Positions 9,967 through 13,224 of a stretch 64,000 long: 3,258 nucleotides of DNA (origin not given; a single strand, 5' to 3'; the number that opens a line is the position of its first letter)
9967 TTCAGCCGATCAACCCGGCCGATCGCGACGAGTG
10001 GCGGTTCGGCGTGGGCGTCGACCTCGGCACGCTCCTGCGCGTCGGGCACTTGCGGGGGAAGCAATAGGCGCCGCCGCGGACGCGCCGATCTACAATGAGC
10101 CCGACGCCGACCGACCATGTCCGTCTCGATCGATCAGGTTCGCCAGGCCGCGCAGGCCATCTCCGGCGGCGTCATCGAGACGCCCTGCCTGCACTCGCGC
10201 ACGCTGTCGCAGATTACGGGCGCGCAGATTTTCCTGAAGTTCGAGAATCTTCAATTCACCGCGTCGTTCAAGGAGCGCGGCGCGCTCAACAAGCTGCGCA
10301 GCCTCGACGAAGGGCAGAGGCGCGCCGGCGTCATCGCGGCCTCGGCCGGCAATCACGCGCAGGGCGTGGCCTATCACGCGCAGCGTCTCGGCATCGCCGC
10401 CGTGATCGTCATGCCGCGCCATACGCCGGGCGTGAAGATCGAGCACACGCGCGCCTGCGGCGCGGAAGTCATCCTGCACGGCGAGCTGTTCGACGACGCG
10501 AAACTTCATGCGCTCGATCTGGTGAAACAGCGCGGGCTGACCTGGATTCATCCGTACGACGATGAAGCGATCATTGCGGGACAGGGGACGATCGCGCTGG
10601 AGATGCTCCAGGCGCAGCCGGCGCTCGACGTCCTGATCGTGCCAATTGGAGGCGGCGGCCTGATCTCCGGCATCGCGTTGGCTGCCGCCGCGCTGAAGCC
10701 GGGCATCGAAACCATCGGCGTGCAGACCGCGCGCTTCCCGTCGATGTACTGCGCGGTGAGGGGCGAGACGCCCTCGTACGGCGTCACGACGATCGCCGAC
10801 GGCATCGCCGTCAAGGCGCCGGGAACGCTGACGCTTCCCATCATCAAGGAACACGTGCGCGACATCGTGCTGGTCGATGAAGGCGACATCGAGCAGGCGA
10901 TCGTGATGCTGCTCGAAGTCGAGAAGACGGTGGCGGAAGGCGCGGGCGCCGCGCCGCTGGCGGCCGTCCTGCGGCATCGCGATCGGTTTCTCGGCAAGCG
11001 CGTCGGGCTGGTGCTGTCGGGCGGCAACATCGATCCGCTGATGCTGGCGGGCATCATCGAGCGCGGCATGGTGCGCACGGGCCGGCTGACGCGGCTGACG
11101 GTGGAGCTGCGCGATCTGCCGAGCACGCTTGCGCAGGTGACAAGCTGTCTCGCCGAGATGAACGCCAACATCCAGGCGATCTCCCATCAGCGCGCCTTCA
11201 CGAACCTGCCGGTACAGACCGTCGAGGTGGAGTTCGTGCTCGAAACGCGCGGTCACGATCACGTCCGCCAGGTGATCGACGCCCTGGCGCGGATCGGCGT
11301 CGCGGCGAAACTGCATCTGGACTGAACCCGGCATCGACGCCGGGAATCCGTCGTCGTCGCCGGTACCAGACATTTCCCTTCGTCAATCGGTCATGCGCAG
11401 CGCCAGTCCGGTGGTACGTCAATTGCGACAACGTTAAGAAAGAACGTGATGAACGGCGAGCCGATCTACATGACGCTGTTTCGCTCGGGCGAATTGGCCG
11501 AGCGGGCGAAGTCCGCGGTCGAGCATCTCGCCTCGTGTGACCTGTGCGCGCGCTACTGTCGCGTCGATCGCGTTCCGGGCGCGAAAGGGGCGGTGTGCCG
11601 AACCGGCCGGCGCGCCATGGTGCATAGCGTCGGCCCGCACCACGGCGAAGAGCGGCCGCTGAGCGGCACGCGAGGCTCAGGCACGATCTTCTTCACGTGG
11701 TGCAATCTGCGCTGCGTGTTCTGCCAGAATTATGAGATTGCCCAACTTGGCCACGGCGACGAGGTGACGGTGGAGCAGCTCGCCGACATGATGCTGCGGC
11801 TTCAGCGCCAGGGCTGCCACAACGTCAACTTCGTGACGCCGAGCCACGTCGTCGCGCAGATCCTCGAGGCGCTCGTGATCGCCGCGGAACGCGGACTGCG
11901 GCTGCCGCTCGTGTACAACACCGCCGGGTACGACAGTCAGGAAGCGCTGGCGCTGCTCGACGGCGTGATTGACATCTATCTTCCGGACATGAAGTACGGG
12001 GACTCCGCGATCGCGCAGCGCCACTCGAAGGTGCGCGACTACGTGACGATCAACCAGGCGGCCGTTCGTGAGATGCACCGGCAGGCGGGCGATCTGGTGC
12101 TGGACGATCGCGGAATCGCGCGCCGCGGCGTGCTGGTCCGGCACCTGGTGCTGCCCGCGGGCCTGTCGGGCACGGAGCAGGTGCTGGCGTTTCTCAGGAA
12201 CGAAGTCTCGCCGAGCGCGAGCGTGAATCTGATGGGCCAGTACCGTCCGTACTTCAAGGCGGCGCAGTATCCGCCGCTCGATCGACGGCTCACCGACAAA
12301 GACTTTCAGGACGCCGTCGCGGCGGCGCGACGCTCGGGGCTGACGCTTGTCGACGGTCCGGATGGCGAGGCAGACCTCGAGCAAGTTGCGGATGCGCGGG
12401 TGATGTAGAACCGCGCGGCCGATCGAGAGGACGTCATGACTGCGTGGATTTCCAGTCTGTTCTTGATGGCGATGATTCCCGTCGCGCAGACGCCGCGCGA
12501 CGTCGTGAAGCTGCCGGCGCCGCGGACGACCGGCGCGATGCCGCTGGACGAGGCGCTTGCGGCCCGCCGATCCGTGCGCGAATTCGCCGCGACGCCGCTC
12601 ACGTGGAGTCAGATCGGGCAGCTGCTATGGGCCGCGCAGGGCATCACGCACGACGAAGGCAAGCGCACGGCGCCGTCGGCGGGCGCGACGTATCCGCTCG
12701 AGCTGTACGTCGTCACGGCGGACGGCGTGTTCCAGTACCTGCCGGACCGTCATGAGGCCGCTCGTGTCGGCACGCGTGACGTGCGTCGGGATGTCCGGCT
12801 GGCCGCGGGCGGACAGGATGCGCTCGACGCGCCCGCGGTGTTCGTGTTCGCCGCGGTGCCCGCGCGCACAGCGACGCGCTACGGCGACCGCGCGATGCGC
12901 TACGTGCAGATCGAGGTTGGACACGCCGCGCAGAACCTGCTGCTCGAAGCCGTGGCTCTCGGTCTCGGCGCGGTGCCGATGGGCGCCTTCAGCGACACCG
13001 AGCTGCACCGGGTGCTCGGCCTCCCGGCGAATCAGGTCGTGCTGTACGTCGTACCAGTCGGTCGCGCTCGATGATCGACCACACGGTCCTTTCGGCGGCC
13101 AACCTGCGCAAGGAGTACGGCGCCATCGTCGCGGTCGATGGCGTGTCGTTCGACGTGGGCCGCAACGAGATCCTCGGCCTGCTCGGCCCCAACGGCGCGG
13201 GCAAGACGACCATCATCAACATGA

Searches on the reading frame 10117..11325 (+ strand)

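Call 12: search_protein_families(library=pfam, proteins=[window:10117-11325:+], max_evalue=0.001)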
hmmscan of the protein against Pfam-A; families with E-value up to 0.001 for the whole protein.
window:10117-11325:+ (402 aa): 3 families
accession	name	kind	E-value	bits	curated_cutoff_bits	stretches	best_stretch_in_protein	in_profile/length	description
PF00291.31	PALP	-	7.3e-79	265.6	35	1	15-302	1-295/295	Pyridoxal-phosphate dependent enzyme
PF13291.12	ACT_4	-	2.8e-06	28.4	27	1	325-393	7-72/80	ACT domain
PF01842.31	ACT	-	0.00015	21.9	27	1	326-393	2-64/66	ACT domain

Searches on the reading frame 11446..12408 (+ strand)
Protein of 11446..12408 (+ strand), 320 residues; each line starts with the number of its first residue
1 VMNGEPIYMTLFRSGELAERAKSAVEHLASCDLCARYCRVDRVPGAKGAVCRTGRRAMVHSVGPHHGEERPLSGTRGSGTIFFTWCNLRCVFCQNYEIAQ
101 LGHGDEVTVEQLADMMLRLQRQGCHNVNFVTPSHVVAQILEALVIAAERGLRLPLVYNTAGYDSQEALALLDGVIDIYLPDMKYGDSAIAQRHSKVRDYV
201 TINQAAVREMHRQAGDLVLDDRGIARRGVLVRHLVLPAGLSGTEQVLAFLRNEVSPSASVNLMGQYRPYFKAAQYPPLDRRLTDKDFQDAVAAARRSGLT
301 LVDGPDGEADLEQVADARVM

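Call 12: search_protein_families(library=pfam, proteins=[window:11446-12408:+], max_evalue=0.001)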
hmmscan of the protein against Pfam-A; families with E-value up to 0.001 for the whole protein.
window:11446-12408:+ (320 aa): 2 families
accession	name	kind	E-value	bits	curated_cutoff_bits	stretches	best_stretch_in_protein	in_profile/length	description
PF04055.27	Radical_SAM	-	1.8e-11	45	29.5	1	81-193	2-120/166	Radical SAM superfamily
PF13353.11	Fer4_12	-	0.00096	19.9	22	0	74-130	5-59/137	4Fe-4S single cluster domain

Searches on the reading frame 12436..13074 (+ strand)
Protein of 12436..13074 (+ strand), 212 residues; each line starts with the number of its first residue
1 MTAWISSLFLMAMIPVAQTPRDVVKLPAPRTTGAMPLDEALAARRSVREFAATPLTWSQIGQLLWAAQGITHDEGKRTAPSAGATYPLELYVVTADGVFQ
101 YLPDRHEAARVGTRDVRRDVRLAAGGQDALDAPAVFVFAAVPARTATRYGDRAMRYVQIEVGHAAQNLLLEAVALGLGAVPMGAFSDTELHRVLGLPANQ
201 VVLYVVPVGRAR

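Call 12: search_protein_families(library=pfam, proteins=[window:12436-13074:+], max_evalue=0.001)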
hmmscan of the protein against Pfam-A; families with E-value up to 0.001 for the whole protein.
window:12436-13074:+ (212 aa): 1 family
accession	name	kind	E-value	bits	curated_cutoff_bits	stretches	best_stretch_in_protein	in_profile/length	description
PF00881.29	Nitroreductase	-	5.2e-32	111.8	23.5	1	42-210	2-167/167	Nitroreductase family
